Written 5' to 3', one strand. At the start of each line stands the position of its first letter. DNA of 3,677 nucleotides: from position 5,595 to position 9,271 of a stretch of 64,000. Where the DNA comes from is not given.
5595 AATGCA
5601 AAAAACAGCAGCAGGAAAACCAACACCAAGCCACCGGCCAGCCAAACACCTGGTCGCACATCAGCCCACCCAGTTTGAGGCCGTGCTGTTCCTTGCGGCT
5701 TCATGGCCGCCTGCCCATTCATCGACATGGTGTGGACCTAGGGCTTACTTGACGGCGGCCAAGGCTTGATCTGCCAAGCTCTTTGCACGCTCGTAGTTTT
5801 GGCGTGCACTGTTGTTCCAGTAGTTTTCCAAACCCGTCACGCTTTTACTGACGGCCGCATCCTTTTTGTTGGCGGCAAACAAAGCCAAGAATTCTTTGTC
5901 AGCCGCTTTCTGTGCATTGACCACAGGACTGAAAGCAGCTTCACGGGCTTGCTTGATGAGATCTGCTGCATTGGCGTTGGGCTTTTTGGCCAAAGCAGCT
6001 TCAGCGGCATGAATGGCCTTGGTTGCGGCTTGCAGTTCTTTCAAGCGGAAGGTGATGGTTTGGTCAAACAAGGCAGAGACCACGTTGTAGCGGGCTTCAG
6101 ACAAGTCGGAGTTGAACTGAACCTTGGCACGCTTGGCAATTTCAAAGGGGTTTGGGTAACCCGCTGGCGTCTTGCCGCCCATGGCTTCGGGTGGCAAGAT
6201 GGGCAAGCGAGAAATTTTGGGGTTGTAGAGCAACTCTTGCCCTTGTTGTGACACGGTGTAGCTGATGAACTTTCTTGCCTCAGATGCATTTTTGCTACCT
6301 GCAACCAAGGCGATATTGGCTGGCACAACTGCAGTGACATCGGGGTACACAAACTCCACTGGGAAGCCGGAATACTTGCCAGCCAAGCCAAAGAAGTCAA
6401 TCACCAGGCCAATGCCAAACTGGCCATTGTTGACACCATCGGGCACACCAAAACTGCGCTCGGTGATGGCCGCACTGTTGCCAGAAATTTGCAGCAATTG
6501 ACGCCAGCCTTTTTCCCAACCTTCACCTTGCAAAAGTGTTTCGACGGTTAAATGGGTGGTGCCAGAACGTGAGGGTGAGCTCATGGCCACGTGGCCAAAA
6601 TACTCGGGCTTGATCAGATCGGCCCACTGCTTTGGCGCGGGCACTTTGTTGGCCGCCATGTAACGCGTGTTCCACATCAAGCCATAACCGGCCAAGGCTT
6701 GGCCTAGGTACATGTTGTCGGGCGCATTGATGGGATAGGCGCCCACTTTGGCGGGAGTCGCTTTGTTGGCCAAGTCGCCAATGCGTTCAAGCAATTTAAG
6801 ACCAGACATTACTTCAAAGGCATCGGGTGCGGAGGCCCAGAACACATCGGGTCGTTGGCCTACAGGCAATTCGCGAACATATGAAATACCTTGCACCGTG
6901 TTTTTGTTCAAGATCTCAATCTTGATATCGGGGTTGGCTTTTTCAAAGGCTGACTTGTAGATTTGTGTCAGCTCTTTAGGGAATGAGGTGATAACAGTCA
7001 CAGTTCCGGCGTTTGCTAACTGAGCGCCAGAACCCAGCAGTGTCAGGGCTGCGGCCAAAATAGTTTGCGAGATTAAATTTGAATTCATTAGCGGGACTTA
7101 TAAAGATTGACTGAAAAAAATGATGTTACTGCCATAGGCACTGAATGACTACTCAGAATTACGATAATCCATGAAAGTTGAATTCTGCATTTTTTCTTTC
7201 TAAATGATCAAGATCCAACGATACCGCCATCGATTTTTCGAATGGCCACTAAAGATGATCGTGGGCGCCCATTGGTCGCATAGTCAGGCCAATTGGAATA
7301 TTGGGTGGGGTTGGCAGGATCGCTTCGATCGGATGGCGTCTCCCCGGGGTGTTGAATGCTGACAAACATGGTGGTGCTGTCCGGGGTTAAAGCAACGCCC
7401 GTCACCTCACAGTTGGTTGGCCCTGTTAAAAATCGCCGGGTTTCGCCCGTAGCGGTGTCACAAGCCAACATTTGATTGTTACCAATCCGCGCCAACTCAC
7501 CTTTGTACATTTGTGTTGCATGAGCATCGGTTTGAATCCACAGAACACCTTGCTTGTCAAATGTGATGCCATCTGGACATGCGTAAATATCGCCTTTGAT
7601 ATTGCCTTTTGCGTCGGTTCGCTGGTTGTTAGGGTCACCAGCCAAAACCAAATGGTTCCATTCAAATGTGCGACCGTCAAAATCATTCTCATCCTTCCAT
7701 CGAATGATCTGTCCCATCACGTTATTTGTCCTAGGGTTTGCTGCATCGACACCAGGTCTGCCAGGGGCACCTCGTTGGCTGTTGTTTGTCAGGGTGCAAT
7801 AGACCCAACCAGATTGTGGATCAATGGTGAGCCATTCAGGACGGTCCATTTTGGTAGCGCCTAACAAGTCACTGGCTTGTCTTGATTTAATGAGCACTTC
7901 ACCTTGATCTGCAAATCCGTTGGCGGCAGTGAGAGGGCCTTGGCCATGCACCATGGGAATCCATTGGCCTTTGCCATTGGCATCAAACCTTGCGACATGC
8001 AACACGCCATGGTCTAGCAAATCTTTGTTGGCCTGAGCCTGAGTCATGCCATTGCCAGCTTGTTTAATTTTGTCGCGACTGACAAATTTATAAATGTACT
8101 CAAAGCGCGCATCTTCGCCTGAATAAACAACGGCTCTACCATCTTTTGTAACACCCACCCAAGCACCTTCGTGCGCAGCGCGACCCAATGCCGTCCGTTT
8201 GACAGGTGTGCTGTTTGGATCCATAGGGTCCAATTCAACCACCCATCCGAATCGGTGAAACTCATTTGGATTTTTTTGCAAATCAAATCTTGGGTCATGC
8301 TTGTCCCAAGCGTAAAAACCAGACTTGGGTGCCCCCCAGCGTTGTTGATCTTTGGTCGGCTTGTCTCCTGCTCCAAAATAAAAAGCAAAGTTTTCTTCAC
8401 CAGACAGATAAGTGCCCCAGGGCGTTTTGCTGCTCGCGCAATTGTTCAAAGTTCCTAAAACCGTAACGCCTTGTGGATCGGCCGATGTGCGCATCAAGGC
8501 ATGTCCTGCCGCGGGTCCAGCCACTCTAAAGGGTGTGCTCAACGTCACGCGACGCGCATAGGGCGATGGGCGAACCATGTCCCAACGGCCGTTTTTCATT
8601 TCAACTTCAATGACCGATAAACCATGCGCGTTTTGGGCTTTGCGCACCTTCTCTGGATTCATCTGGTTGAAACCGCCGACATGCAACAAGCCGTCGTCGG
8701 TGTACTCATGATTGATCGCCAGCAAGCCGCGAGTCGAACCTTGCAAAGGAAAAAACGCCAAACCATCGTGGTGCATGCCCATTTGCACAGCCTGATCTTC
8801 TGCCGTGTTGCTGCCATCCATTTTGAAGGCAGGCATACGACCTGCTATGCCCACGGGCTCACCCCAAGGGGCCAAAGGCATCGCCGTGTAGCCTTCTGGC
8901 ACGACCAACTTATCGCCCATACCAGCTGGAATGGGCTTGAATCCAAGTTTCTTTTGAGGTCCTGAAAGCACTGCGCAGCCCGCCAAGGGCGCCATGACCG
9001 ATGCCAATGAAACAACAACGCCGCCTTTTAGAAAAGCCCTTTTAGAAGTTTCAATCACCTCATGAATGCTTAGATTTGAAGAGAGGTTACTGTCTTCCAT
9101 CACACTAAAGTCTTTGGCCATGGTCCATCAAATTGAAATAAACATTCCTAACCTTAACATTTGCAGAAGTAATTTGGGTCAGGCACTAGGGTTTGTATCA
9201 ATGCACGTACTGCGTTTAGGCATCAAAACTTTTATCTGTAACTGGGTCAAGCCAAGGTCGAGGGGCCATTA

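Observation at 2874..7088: Candidate undescribed phosphorylated-acid importer: PgtC-like binding protein with a true ABC permease and ATPase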

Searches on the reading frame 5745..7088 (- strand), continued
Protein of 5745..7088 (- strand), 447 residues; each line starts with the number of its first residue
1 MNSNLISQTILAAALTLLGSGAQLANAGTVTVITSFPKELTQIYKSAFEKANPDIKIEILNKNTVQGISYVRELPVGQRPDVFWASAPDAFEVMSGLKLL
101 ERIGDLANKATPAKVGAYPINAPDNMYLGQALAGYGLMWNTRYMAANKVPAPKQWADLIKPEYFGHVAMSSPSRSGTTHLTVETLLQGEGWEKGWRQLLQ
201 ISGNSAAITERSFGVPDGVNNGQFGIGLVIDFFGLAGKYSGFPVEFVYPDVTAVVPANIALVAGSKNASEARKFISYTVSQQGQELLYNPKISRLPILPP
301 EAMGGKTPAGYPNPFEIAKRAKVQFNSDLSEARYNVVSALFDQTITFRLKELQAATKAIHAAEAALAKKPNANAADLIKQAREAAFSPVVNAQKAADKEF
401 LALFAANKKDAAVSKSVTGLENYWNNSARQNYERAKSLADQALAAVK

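Call 64: fold_search(model_id=the predicted structure, library=pdb)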
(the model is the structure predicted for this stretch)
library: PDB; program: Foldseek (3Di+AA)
matches with E <= 10: 1602; with E <= 0.001: 966
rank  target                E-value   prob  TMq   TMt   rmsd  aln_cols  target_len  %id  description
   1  8x1a                  1.4e-16  1.00  0.58  0.78   3.9       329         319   18  Crystal structure of periplasmic G6P binding protein VcA0625 (released 2024-04-17)
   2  4r73_B                5.2e-16  1.00  0.56  0.76   4.8       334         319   18  Structure of the periplasmic binding protein AfuA from Actinobacillus pleuropneumoniae (endogenous glucose-6-phosphate (released 2015-08-12)
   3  4r72                  1.9e-15  1.00  0.60  0.81   3.9       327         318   18  Structure of the periplasmic binding protein AfuA from Actinobacillus pleuropneumoniae (apo form) (released 2015-08-12)
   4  4r74_C                2.4e-15  1.00  0.54  0.73   5.0       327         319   18  Structure of the periplasmic binding protein AfuA from Actinobacillus pleuropneumoniae (exogenous fructose-6-phosphate (released 2015-08-12)
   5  4r74_B                3.2e-15  1.00  0.55  0.74   4.9       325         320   19  Structure of the periplasmic binding protein AfuA from Actinobacillus pleuropneumoniae (exogenous fructose-6-phosphate (released 2015-08-12)
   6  4r73_A                4.7e-15  1.00  0.56  0.75   4.7       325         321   18  Structure of the periplasmic binding protein AfuA from Actinobacillus pleuropneumoniae (endogenous glucose-6-phosphate (released 2015-08-12)
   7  4r6y                  2.6e-14  1.00  0.52  0.70   6.5       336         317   17  Crystal structure of solute-binding protein stm0429 from salmonella enterica subsp. enterica serovar typhimurium str. lt (released 2014-09-10)
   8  6wce                  3.7e-14  1.00  0.53  0.72   4.4       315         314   19  Structure of the periplasmic binding protein P5PA (released 2021-08-25)
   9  3od7                  4.9e-14  1.00  0.56  0.79   3.7       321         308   19  Haemophilus influenzae ferric binding protein A -Iron Loaded (released 2010-09-15)
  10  3kn8                  4.9e-14  1.00  0.51  0.71   4.6       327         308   19  Crystal Structure of Haemophilus influenzae Y196A mutant Holo Ferric ion-Binding Protein A (released 2010-09-15)
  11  1qvs                  6.0e-14  1.00  0.52  0.71   4.6       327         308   19  Crystal Structure of Haemophilus influenzae H9A mutant Holo Ferric ion-Binding Protein A (released 2003-11-04)
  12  1xvy                  6.0e-14  1.00  0.51  0.71   4.7       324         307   22  Crystal Structure of iron-free Serratia marcescens SfuA (released 2004-12-14)
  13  1xvx                  7.2e-14  1.00  0.55  0.75   4.0       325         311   20  Crystal Structure of iron-loaded Yersinia enterocolitica YfuA (released 2004-12-14)
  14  1qw0                  7.2e-14  1.00  0.52  0.72   4.5       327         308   19  Crystal Structure of Haemophilus influenzae N175L mutant Holo Ferric ion-Binding Protein A (released 2003-11-04)
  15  2o69                  7.6e-14  1.00  0.51  0.70   4.8       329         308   19  Crystal Structure of Haemophilus influenzae N193L mutant FbpA (released 2007-04-03)
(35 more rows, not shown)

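Call 82: search_protein_families(library=pfam, proteins=[L110:13175-13843:+, L010:12688-13356:+], max_evalue=0.00001)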
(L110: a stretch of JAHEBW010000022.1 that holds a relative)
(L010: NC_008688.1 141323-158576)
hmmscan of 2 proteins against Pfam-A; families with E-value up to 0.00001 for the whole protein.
L110:13175-13843:+ (222 aa): 6 families
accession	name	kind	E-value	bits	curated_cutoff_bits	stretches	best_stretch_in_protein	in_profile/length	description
PF13419.12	HAD_2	-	1.1e-42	146.6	23.8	1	8-193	1-175/178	Haloacid dehalogenase-like hydrolase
PF00702.32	Hydrolase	-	2.4e-29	103.5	26.4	1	5-190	1-191/191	haloacid dehalogenase-like hydrolase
PF12710.13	HAD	-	4.4e-08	34.2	27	1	8-186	1-188/189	haloacid dehalogenase-like hydrolase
PF13242.12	Hydrolase_like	-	2.3e-07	31.1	22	1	152-220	3-74/75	HAD-hyrolase-like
PF12689.13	Acid_PPase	-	1.2e-06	29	27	0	91-201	39-155/169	Acid Phosphatase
PF13344.12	Hydrolase_6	-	1.2e-06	28.9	27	0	96-132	13-49/101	Haloacid dehalogenase-like hydrolase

L010:12688-13356:+ (222 aa): 3 families
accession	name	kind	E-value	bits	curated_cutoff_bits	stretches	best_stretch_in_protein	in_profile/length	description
PF01243.27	PNPOx_N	-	1.5e-21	77.4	28.1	1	41-150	1-101/120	Pyridoxamine 5'-phosphate oxidase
PF10590.14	PNP_phzG_C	-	7.9e-16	58.1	27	1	180-222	1-42/42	Pyridoxine 5'-phosphate oxidase C-terminal dimerisation region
PF12766.13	Pyridox_oxase_2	-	2.1e-07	31.9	26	1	43-122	10-98/100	Pyridoxamine 5'-phosphate oxidase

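Call 83: find_encoding_contigs(protein=P0008, flank=7000, max_places=3)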
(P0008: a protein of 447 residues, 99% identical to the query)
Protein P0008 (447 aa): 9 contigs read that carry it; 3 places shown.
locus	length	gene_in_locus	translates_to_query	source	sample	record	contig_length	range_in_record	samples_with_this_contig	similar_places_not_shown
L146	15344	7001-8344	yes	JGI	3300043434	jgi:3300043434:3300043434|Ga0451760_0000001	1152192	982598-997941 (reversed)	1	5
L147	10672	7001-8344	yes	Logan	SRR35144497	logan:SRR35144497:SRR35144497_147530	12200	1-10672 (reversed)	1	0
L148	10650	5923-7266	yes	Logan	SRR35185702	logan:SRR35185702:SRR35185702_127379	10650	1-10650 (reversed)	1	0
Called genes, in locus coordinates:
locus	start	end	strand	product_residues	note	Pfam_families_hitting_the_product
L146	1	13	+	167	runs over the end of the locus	PF10986:ZrgA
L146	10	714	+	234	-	PF00005:ABC_tran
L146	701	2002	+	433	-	PF12704:MacB_PCD, PF02687:FtsX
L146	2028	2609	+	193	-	PF11736:DUF3299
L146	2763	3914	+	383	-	PF05977:MFS_3, PF07690:MFS_1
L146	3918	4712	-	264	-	PF00657:Lipase_GDSL, PF13472:Lipase_GDSL_2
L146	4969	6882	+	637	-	PF05787:PhoX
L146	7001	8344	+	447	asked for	PF01547:SBP_bac_1, PF13531:SBP_bac_11, PF13343:SBP_bac_6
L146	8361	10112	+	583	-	PF00528:BPD_transp_1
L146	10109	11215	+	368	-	PF00005:ABC_tran, PF13304:AAA_21 (faint), PF08402:TOBE_2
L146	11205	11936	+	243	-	PF00702:Hydrolase, PF13419:HAD_2, PF13242:Hydrolase_like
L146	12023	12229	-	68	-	-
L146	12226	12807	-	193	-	PF13671:AAA_33, PF06414:Zeta_toxin (weak)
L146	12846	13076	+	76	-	-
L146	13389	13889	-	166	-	PF00583:Acetyltransf_1, PF13673:Acetyltransf_10, PF13508:Acetyltransf_7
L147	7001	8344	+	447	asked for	PF01547:SBP_bac_1, PF13531:SBP_bac_11, PF13343:SBP_bac_6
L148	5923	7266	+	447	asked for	PF01547:SBP_bac_1, PF13531:SBP_bac_11, PF13343:SBP_bac_6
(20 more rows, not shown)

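Call 84: find_encoding_contigs(protein=P0021, flank=7000, max_places=3)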
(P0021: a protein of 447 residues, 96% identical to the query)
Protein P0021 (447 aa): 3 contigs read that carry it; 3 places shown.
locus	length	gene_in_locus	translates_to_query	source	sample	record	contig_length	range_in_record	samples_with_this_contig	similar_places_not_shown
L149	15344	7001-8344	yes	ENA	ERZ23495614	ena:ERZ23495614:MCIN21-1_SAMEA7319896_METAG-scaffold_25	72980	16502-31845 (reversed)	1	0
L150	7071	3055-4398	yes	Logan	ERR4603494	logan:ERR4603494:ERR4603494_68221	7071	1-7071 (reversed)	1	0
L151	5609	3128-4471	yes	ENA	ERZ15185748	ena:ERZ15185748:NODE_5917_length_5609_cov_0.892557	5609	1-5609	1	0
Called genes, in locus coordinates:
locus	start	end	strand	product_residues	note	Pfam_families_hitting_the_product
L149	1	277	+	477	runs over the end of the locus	PF00211:Guanylate_cyc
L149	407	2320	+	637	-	PF05787:PhoX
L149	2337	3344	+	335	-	PF03401:TctC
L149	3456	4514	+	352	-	PF12974:Phosphonate-bd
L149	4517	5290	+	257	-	PF13476:AAA_23 (faint), PF00005:ABC_tran, PF02463:SMC_N (faint), PF13555:AAA_29 (weak), PF13304:AAA_21 (faint)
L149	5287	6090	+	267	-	PF00528:BPD_transp_1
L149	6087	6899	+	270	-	PF00528:BPD_transp_1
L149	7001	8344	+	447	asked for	PF01547:SBP_bac_1, PF13531:SBP_bac_11, PF13343:SBP_bac_6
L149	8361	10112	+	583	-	PF00528:BPD_transp_1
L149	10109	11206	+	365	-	PF00005:ABC_tran, PF13304:AAA_21 (faint), PF08402:TOBE_2 (weak)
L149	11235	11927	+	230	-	PF00702:Hydrolase, PF13419:HAD_2, PF13242:Hydrolase_like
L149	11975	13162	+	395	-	PF03009:GDPD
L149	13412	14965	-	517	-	PF00221:Lyase_aromatic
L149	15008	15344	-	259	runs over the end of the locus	PF00005:ABC_tran, PF13401:AAA_22 (faint), PF13304:AAA_21 (faint)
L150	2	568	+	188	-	?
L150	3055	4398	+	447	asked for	PF01547:SBP_bac_1, PF13531:SBP_bac_11, PF13343:SBP_bac_6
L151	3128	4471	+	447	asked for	PF01547:SBP_bac_1, PF13531:SBP_bac_11, PF13343:SBP_bac_6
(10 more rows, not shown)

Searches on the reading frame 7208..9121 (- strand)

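Call 3: search_protein_families(library=pfam, proteins=[window:7208-9121:-])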
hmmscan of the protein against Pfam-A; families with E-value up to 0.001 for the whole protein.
window:7208-9121:- (637 aa): 1 family
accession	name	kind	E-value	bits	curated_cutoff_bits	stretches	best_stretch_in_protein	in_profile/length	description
PF05787.19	PhoX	-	9.1e-165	550.1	24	1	60-593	2-515/515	Alkaline phosphatase PhoX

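Call 4: search_protein_families(library=ncbifam, proteins=[window:7208-9121:-])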
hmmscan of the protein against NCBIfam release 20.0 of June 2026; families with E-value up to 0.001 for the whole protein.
window:7208-9121:- (637 aa): 0 families
